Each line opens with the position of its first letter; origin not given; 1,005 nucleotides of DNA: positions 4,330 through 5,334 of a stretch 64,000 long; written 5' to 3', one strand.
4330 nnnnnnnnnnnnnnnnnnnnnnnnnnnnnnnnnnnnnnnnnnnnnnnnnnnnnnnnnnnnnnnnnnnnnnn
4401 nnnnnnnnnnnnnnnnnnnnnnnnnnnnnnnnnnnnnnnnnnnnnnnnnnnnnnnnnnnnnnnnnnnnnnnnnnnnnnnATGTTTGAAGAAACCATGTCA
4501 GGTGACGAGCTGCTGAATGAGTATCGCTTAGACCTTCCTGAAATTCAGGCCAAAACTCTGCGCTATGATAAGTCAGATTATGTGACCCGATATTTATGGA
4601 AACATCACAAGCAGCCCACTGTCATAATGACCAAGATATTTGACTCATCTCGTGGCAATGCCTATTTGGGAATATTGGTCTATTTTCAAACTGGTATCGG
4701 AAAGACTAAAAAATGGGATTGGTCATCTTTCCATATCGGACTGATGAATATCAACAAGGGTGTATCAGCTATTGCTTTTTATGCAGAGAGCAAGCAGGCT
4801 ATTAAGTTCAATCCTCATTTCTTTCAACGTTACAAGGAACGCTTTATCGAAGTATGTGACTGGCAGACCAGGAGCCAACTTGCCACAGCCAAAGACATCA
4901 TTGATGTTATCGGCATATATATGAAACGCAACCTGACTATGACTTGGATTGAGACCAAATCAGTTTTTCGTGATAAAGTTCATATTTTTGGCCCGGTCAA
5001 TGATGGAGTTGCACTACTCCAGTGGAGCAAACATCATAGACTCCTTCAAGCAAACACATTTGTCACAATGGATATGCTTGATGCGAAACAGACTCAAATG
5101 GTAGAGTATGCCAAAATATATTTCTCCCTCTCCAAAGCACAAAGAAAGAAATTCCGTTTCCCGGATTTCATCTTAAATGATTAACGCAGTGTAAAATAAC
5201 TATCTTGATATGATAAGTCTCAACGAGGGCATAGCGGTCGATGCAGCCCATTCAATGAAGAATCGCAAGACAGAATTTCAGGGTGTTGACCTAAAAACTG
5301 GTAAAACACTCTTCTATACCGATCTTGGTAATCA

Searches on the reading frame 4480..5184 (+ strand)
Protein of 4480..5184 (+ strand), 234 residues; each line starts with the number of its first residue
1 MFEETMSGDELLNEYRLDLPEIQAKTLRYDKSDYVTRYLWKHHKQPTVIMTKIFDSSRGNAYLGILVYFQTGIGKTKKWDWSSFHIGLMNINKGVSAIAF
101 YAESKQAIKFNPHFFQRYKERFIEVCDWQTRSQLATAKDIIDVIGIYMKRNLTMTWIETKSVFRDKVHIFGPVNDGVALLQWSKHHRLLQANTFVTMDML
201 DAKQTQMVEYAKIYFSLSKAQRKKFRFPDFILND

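Call 3: search_protein_families(library=pfam, proteins=[window:4480-5184:+], max_evalue=1)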
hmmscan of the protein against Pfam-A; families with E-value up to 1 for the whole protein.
window:4480-5184:+ (234 aa): 0 families

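Call 5: search_protein_families(library=phrogs, proteins=[window:4480-5184:+], max_evalue=0.01)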
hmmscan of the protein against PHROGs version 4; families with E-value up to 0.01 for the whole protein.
window:4480-5184:+ (234 aa): 1 family
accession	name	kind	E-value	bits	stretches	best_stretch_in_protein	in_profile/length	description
phrog_4414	-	unknown function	0.0029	18.4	1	84-163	50-131/183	-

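Call 59: search_protein_families(library=padloc, proteins=[window:4480-5184:+], max_evalue=0.01)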
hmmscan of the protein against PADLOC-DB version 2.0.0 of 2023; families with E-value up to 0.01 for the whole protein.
window:4480-5184:+ (234 aa): 0 families
